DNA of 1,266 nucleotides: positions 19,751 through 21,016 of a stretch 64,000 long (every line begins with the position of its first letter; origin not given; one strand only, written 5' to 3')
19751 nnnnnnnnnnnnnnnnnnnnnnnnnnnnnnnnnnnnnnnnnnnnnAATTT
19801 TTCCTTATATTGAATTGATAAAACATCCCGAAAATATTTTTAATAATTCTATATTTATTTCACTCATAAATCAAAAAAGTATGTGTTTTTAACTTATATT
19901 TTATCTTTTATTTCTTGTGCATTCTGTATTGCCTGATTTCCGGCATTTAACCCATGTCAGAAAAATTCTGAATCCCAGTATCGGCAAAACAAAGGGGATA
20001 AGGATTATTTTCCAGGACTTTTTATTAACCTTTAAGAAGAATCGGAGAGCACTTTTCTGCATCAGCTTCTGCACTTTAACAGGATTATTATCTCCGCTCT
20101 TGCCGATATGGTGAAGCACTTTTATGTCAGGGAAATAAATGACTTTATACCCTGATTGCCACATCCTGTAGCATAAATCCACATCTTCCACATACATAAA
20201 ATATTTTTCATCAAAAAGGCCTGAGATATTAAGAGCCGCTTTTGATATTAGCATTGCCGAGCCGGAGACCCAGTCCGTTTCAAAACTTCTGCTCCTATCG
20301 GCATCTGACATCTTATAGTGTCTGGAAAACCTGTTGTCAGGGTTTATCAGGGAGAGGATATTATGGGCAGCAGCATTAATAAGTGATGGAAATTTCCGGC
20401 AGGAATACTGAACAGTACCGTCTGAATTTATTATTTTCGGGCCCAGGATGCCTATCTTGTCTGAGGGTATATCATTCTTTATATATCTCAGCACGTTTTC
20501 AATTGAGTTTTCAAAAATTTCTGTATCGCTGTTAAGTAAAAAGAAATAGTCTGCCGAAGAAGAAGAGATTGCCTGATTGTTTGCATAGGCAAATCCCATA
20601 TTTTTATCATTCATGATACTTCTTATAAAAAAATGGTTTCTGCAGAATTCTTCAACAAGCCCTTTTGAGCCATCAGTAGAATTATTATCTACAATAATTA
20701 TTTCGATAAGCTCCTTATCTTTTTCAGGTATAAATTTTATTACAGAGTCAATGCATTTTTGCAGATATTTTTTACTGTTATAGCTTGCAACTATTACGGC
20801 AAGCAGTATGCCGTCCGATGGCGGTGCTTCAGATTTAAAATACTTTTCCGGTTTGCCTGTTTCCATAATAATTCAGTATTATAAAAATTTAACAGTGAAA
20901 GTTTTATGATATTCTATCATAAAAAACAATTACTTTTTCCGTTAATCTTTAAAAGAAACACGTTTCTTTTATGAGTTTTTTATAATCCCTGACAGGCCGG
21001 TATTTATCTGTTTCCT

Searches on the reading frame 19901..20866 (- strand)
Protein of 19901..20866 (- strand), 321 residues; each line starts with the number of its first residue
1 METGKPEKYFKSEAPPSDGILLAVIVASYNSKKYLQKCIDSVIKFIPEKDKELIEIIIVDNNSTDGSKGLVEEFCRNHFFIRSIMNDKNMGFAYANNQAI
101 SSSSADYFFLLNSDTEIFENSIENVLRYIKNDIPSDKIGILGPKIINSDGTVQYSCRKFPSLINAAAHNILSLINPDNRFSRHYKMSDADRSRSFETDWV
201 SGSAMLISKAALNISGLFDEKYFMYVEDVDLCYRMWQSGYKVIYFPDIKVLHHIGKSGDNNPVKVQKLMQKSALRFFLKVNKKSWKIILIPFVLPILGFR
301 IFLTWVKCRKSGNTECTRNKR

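Call 13: search_protein_families(library=pfam, proteins=[window:19901-20866:-], max_evalue=0.001)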
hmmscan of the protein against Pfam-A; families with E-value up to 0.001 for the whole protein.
window:19901-20866:- (321 aa): 4 families
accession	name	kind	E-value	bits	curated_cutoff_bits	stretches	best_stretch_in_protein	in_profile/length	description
PF00535.33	Glycos_transf_2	-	1.8e-25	90.3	23.3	1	24-132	2-106/168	Glycosyl transferase family 2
PF13641.12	Glyco_tranf_2_3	-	6.7e-11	43.1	27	1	22-252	3-211/230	Glycosyltransferase like family 2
PF13712.12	Glyco_tranf_2_5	-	6.8e-09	36.2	27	1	84-257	35-194/210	Glycosyltransferase like family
PF10111.15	Glyco_tranf_2_2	-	2.3e-06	27.7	27.3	1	24-129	2-106/276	Glycosyltransferase like family 2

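Call 65: search_protein_families(library=ncbifam, proteins=[window:19901-20866:-], max_evalue=1e-10)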
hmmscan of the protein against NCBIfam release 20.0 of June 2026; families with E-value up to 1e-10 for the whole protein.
window:19901-20866:- (321 aa): 9 families
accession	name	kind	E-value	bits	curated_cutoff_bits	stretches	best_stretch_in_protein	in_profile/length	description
TIGR01556.1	rhamnosyltran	subfamily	1.7e-19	70.1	200.55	1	51-277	19-226/281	rhamnosyltransferase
NF038302.1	EPS_HpsE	equivalog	7.5e-16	58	300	1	22-131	3-113/307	hormogonium polysaccharide biosynthesis glycosyltransferase HpsE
NF041875.1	EPS_EpsD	equivalog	7.4e-15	55.1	370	1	22-254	1-208/325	exopolysaccharide biosynthesis glycosyltransferase EpsD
NF047683.1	TeichurnBiosyTuaG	equivalog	2e-14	53.9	400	1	21-132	7-114/252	teichuronic acid biosynthesis protein TuaG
TIGR03965.1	mycofact_glyco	equivalog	5.6e-14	51.9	280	0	199-253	228-281/467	mycofactocin biosynthesis glycosyltransferase MftF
NF050050.1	ProtGlycPglI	equivalog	5.6e-13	48.9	500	1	22-152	4-127/306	GalNAc(5)-diNAcBac-PP-undecaprenol beta-1,3-glucosyltransferase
NF007482.0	PRK10073.1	equivalog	7.1e-13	48.3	423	1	21-128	7-109/334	glycosyltransferase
TIGR03937.1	PgaC_IcaA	equivalog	3.1e-12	46.2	422.3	0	20-131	45-152/407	poly-beta-1,6-N-acetyl-D-glucosamine synthase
TIGR03111.1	glyc2_xrt_Gpos1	hypoth_equivalog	4.6e-12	45.5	363.95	1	22-154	51-178/439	TIGR03111 family XrtG-associated glycosyltransferase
